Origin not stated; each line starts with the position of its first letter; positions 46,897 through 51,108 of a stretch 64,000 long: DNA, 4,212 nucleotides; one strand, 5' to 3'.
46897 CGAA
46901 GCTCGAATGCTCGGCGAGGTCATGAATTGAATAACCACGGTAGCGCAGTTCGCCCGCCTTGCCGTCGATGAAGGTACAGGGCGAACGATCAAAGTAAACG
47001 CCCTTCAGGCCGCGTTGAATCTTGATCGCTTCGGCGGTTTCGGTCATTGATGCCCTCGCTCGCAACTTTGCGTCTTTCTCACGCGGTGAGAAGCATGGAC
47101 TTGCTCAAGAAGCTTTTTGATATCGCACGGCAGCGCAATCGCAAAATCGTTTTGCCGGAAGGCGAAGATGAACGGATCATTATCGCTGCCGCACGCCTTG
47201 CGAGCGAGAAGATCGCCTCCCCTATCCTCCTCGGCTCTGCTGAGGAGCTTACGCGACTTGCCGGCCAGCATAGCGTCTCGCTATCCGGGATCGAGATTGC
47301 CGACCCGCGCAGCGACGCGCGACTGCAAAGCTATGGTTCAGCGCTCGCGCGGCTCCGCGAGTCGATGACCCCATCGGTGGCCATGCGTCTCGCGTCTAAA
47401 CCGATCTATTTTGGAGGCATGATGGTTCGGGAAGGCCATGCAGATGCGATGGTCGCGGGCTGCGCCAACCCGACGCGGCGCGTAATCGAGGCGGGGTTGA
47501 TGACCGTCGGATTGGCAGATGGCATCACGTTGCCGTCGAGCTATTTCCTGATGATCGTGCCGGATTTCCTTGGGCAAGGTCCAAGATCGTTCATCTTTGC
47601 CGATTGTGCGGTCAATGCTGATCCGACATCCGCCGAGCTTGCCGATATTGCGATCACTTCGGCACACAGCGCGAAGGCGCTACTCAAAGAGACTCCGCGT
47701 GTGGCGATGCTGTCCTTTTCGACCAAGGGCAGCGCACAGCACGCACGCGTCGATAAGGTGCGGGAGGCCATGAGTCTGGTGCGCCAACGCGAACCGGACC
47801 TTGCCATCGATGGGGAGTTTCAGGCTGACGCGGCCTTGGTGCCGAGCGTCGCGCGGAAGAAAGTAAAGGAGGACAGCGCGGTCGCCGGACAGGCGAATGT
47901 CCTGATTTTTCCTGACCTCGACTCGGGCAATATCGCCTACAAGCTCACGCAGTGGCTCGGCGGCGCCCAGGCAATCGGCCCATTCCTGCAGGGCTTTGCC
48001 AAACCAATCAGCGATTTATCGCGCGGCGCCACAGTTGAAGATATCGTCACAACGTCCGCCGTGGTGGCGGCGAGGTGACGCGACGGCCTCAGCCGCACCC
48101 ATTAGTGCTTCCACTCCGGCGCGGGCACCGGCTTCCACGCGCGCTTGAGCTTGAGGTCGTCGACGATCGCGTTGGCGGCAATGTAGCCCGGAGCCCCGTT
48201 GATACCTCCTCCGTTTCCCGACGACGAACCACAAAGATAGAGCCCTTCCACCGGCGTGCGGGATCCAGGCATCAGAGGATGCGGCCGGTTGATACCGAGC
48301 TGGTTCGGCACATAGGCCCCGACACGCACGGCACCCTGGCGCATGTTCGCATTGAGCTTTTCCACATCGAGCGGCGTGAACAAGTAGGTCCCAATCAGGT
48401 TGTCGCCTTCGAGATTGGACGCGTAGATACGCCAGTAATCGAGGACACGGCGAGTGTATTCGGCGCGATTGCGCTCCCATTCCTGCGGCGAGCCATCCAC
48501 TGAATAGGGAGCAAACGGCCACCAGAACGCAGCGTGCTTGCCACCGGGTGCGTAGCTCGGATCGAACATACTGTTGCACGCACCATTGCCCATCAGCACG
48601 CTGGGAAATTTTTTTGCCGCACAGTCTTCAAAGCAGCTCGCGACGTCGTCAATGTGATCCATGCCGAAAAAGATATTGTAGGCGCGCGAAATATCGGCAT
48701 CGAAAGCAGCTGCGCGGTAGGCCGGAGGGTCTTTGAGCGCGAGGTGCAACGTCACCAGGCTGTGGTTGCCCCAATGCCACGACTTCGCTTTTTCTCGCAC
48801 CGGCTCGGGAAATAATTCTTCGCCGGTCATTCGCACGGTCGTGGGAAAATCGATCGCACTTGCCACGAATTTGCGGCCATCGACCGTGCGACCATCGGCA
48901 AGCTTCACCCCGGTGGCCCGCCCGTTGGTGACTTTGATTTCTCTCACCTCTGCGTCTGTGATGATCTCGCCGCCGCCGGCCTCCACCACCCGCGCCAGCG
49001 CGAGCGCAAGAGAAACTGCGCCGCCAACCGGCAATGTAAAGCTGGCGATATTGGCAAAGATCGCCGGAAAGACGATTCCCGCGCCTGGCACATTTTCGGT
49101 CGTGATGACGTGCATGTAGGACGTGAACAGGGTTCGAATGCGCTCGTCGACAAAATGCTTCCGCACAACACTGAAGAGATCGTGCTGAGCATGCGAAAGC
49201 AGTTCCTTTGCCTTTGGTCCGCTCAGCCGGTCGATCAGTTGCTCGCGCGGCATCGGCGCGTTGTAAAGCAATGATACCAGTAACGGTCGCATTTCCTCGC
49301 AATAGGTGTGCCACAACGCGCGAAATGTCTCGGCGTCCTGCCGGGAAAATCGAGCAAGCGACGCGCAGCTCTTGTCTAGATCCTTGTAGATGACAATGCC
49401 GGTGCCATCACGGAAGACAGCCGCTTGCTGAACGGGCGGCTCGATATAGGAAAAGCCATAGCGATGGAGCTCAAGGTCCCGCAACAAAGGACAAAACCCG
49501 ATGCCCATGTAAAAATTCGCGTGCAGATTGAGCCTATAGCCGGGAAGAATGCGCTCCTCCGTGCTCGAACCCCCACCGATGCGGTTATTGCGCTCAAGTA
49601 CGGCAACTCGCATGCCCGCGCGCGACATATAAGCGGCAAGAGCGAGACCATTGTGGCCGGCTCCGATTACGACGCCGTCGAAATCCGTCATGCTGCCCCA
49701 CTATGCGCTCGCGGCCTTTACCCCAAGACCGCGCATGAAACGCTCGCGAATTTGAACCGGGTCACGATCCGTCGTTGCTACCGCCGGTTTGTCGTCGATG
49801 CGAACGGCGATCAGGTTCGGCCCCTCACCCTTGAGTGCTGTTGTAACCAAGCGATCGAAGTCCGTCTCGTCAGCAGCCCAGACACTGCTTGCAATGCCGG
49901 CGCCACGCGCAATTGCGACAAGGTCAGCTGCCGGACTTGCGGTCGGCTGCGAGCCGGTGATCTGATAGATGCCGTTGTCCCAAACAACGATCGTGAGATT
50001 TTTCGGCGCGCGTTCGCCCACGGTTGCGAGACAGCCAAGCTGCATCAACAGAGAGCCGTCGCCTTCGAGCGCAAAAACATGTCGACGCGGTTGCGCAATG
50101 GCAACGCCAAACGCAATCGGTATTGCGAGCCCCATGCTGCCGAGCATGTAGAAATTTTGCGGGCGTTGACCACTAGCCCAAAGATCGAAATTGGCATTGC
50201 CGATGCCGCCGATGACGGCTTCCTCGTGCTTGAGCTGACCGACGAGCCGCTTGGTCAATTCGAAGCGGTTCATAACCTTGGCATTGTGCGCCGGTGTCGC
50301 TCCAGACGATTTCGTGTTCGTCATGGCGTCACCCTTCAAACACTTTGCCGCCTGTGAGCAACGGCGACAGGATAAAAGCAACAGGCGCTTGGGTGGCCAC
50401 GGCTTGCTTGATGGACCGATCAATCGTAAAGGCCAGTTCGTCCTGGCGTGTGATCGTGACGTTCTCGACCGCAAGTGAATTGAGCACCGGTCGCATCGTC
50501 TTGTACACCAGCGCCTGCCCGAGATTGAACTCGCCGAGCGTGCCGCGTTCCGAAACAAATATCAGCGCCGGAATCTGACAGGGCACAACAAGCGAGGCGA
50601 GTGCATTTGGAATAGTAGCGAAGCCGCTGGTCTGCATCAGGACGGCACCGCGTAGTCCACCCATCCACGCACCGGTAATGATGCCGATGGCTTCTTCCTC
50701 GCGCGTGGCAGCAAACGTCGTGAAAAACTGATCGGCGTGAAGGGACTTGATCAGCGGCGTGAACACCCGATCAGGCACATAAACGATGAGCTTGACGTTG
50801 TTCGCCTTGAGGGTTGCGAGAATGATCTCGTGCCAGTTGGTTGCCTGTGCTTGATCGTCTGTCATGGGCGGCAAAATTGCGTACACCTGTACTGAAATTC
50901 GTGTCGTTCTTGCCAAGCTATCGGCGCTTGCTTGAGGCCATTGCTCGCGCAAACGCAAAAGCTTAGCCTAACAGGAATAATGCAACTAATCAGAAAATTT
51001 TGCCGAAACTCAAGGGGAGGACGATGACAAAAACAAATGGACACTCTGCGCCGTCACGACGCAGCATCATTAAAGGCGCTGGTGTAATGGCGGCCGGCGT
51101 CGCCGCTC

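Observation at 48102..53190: Split sulfopyruvate-decarboxylase-like comDE with a CrtI-like flavoenzyme, a Tat-leader Bug binding protein and an MLE-type enzyme: candidate uncharacterised route into sulfopyruvate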

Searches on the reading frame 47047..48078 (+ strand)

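Call 4: search_protein_families(library=pfam, proteins=[window:47047-48078:+])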
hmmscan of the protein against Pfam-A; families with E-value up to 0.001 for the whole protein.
window:47047-48078:+ (343 aa): 1 family
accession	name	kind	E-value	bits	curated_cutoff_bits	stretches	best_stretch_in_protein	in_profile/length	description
PF01515.24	PTA_PTB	-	2.2e-109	366.1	24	1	19-341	2-319/319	Phosphate acetyl/butaryl transferase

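Call 5: search_protein_families(library=ncbifam, proteins=[window:47047-48078:+])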
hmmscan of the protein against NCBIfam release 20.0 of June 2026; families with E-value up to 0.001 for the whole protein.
window:47047-48078:+ (343 aa): 11 families
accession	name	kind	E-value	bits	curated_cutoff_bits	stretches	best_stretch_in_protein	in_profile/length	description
NF007233.1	PRK09653.1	subfamily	7.5e-105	351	310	1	21-342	3-317/319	phosphotransacetylase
NF004167.0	PRK05632.1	equivalog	3.2e-103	346.6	418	1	22-341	388-700/708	phosphate acetyltransferase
TIGR00651.1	pta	equivalog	2.3e-97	326.1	311.2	1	34-340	1-303/304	phosphate acetyltransferase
NF009501.0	PRK12861.1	subfamily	9.7e-48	162.8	1178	1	16-340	428-756/764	NADP-dependent malic enzyme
NF008852.0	PRK11890.1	subfamily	8.3e-22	77.6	413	1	127-339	92-298/315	phosphate acetyltransferase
NF006045.0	PRK08190.1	subfamily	1.1e-21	77.2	282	1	126-339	245-452/467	bifunctional enoyl-CoA hydratase/phosphate acetyltransferase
TIGR02706.1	P_butyryltrans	equivalog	1.4e-21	76.9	410.5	1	126-336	82-286/294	phosphate butyryltransferase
NF004472.0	PRK05805.1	subfamily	1.5e-21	76.7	399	2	126-337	86-291/302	phosphate butyryltransferase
NF005837.0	PRK07742.1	equivalog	2.4e-19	69.7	409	1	126-336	85-289/299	phosphate butyryltransferase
TIGR02709.1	branched_ptb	equivalog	8.6e-09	35.4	475.15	1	180-331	111-259/271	branched-chain phosphotransacylase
TIGR00182.1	plsX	equivalog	1.8e-06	27.3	243.4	1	108-247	68-199/337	phosphate acyltransferase PlsX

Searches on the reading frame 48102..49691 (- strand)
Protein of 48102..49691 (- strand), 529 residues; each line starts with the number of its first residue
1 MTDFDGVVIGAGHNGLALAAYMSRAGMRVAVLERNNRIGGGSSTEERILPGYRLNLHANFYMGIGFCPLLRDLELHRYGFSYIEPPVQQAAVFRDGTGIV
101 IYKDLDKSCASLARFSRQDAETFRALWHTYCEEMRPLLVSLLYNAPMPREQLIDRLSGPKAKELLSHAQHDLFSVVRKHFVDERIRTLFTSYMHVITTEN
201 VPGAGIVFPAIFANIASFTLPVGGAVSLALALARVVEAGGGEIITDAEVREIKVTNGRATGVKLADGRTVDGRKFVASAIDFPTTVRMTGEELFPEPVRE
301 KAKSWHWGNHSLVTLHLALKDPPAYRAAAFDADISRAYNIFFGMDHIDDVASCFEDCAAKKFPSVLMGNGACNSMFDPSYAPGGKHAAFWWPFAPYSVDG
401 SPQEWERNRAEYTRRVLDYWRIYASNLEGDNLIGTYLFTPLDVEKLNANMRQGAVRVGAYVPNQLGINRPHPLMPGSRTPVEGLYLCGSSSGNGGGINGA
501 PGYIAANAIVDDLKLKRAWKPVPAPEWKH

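Call 4: search_protein_families(library=pfam, proteins=[window:48102-49691:-])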
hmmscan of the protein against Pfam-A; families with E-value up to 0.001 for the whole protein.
window:48102-49691:- (529 aa): 8 families
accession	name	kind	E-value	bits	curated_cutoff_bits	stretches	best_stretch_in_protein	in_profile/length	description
PF01593.30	Amino_oxidase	-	2.3e-16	60.5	19.8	1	15-500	3-431/443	Flavin containing amine oxidoreductase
PF01266.30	DAO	-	2.1e-13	51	27.9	1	7-114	3-108/353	FAD dependent oxidoreductase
PF13450.12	NAD_binding_8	-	2.5e-12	47.3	21.9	1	8-65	1-56/68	NAD(P)-binding Rossmann-like domain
PF01946.23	Thi4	-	1.2e-05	25.1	26.2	1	4-42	18-57/235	Thi4 family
PF00070.33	Pyr_redox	-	3e-05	24.9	22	0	7-39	3-35/82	Pyridine nucleotide-disulphide oxidoreductase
PF07992.20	Pyr_redox_2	-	0.00014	21.8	26.1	0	7-39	4-178/291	Pyridine nucleotide-disulphide oxidoreductase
PF03486.20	HI0933_like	-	0.00025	21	50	0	5-39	2-36/244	HI0933-like protein Rossmann domain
PF12831.13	FAD_oxidored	-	0.00044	20.1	27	0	7-44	3-40/416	FAD dependent oxidoreductase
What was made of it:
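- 48102..49691 (-): CrtI-family (COG1233-type) FAD oxidoreductase, 529 aa. It is fused into the comDE operon in this lineage only. Pfam Amino_oxidase 60.5 bits, above its cut-off (call 4).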

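Call 5: search_protein_families(library=ncbifam, proteins=[window:48102-49691:-])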
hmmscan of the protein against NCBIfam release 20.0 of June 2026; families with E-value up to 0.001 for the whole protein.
window:48102-49691:- (529 aa): 39 families (the best 25 are shown)
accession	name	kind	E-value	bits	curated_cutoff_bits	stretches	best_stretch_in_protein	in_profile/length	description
NF045689.1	BCarotKetCrtO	equivalog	4.4e-52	177.4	1000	1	1-511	1-537/563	beta-carotene ketolase CrtO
TIGR02734.1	crtI_fam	subfamily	4.7e-30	104.7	238.1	2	92-500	87-477/504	phytoene desaturase family protein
TIGR02730.1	carot_isom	equivalog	7.1e-21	74.6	586.9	1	4-320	1-322/493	carotenoid isomerase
NF045637.1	carotdesatCrtDProt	equivalog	1.8e-20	72.9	580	2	95-279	90-275/485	1-hydroxycarotenoid 3,4-desaturase CrtD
NF058655.1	CrtID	equivalog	2e-17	63.2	640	1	7-497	2-467/478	bifunctional phytoene desaturase/3,4-desaturase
NF042421.1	hydcarot_desat_CrtD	equivalog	1.1e-10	40.6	500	1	6-498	4-470/487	1-hydroxycarotenoid 3,4-desaturase CrtD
NF005560.0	PRK07233.1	equivalog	2.8e-10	39.6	252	1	7-44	4-41/435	hypothetical protein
TIGR02733.1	desat_CrtD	equivalog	3.1e-10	39.3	549.7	1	7-47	5-45/492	C-3',4' desaturase CrtD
NF005548.0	PRK07208.1-4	equivalog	1.3e-09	37.3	389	1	7-56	7-54/488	hypothetical protein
TIGR03467.1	HpnE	equivalog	2.8e-08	33.5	283.05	1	7-41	2-36/430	hydroxysqualene dehydroxylase HpnE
NF005547.0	PRK07208.1-3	equivalog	8.7e-07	28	380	0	7-47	8-48/465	hypothetical protein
TIGR00292.1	TIGR00292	equivalog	1.9e-06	27.3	148.3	1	4-43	22-61/254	sulfide-dependent adenosine diphosphate thiazole synthase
NF006130.0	PRK08274.1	equivalog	3.1e-06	26.3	369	0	2-43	4-46/467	FAD-dependent tricarballylate dehydrogenase TcuA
NF006593.0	PRK09126.1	equivalog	3.6e-06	26.1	420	1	2-35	3-36/393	5-demethoxyubiquinol-8 5-hydroxylase UbiM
NF004990.0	PRK06370.1-1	equivalog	4e-06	25.8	842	1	3-41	4-41/459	FAD-containing oxidoreductase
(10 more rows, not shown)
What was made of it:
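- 48102..49691 (-): Best NCBIfam hits are CrtO at 177 bits against a cut-off of 1000 and crtI_fam at 105 against 238, so it is a member of neither (call 5).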

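Call 18: search_solved_structures(query=window:48102-49691:-, max_evalue=0.00001)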
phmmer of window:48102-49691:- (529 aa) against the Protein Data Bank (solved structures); distinct sequences matched with E-value up to 0.00001: 3.
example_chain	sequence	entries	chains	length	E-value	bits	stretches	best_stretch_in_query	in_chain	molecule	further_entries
4dgk_A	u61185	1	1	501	1.6e-11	46.8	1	7-508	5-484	Phytoene dehydrogenase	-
3ka7_A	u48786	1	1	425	5.4e-09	38.4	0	217-293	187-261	Oxidoreductase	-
4rep_A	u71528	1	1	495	1.2e-07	34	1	6-498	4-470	Gamma-carotene desaturase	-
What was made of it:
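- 48102..49691 (-): Best PDB sequence match is phytoene desaturase 4dgk at only 47 bits (call 18).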

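Call 58: search_dna_similar(query=window:48102-49691:-, collection=plasmids, mode=protein, max_rows=25, max_evalue=1e-40)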
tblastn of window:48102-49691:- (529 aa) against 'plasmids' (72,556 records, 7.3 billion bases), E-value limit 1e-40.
Records with a match: 3; places in all: 3; records where one place covers at least 80% of the query: 3.
Best place of each record, by identity: <60% 3.
By first word of the organism name: Sphingobium 1; Burkholderia 1; Rhizobium 1.
By predicted mobility (MOB-suite, as given by PLSDB): conjugative 2; non-mobilizable 1.
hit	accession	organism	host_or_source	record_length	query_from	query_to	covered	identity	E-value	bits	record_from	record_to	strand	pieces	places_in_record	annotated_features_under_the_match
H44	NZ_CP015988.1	Sphingobium sp. EP60837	cell culture,soil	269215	5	487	91%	32.6%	2e-49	190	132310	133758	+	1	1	NAD(P)/FAD-dependent oxidoreductase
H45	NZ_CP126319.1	Burkholderia anthina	Sorghum bicolor,Sandy loam,rhizosphere ...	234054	2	487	92%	30.3%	1e-44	176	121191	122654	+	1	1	NAD(P)/FAD-dependent oxidoreductase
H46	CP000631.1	Rhizobium rhizogenes K84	-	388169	1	449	85%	32.7%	3e-52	199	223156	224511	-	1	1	Phytoene dehydrogenase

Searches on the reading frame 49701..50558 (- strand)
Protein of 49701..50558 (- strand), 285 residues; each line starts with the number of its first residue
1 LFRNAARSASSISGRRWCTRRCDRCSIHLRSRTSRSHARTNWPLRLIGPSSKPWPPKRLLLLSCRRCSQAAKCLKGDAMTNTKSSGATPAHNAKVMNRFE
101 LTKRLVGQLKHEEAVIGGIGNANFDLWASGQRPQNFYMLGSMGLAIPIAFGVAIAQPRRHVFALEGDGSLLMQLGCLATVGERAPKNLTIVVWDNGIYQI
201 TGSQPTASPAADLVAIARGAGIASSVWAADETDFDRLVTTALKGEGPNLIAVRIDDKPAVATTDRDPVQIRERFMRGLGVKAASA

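Call 4: search_protein_families(library=pfam, proteins=[window:49701-50558:-])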
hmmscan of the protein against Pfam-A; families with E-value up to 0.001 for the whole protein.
window:49701-50558:- (285 aa): 1 family
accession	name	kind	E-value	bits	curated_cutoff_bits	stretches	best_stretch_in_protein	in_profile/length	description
PF02775.26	TPP_enzyme_C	-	1.8e-21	76.9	21.9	1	131-252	16-151/151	Thiamine pyrophosphate enzyme, C-terminal TPP binding domain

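Call 5: search_protein_families(library=ncbifam, proteins=[window:49701-50558:-])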
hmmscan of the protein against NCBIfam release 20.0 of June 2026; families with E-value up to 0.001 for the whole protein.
window:49701-50558:- (285 aa): 51 families (the best 25 are shown)
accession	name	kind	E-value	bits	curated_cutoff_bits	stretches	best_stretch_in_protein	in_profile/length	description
NF004813.0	PRK06163.1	equivalog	4e-105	349.9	240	1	89-282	6-200/202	hypothetical protein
TIGR03846.1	sulfopy_beta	equivalog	1.5e-44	152.1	221.5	1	98-276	1-179/182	sulfopyruvate decarboxylase subunit beta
TIGR03297.1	Ppyr-DeCO2ase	equivalog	2.5e-40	138.6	312.5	1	73-276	149-358/360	phosphonopyruvate decarboxylase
NF005760.0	PRK07586.1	equivalog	1.3e-14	54.1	363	1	140-253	385-513/514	acetolactate synthase large subunit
NF006016.1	PRK08155.1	equivalog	7.3e-13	47.8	870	1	139-259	408-537/554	acetolactate synthase large subunit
NF005114.0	PRK06546.1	equivalog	4.7e-12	45.2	893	1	136-257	404-532/578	pyruvate dehydrogenase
NF006524.0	PRK08978.1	equivalog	7.5e-12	44.3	738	1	91-260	347-530/548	acetolactate synthase 2 catalytic subunit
NF005485.1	PRK07092.1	equivalog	1.7e-11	43.6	493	1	131-255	385-519/523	benzoylformate decarboxylase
NF004919.0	PRK06276.1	equivalog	2.9e-10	39.1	866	1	130-260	402-544/582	acetolactate synthase large subunit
NF006052.0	PRK08199.1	subfamily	3.9e-10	38.7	539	1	99-259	370-542/559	thiamine pyrophosphate protein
NF006591.0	PRK09124.1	equivalog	4.9e-10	38.3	792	1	137-257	405-532/574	ubiquinone-dependent pyruvate dehydrogenase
TIGR00118.1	acolac_lg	equivalog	7.5e-10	37.9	538.35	1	138-259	408-539/557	biosynthetic-type acetolactate synthase large subunit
NF009122.0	PRK12474.1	subfamily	1.3e-09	37.5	835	1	103-201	347-449/518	hypothetical protein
TIGR04377.1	myo_inos_iolD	equivalog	1.6e-09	37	715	1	96-200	391-499/616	3D-(3,5/4)-trihydroxycyclohexane-1,2-dione acylhydrolase (decyclizing)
NF006122.0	PRK08266.1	subfamily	7.7e-09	34.5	571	1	140-258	402-528/543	hypothetical protein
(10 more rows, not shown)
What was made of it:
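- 49701..50324 (-): Beta (pyrophosphate-binding) subunit of a heteromeric thiamine-diphosphate-dependent 2-oxo-acid decarboxylase, family NF004813/PRK06163. TIGR03297 (phosphonopyruvate decarboxylase) 138.6 against 312.5 (call 5).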

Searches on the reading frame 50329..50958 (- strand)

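Call 4: search_protein_families(library=pfam, proteins=[window:50329-50958:-])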
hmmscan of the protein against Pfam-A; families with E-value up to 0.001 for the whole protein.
window:50329-50958:- (209 aa): 1 family
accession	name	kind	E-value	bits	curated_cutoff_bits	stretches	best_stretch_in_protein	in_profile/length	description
PF02776.23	TPP_enzyme_N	-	7.4e-05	23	26.8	1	43-138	4-100/119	Thiamine pyrophosphate enzyme, N-terminal TPP binding domain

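Call 5: search_protein_families(library=ncbifam, proteins=[window:50329-50958:-])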
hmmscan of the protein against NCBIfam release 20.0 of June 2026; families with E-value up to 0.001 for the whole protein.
window:50329-50958:- (209 aa): 2 families
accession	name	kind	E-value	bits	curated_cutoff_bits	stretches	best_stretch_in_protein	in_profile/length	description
TIGR03845.1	sulfopyru_alph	equivalog_domain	6.6e-30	104.1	147.95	1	44-199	2-157/160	sulfopyruvate decarboxylase subunit alpha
TIGR03297.1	Ppyr-DeCO2ase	equivalog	2e-16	60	312.5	1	55-197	2-150/360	phosphonopyruvate decarboxylase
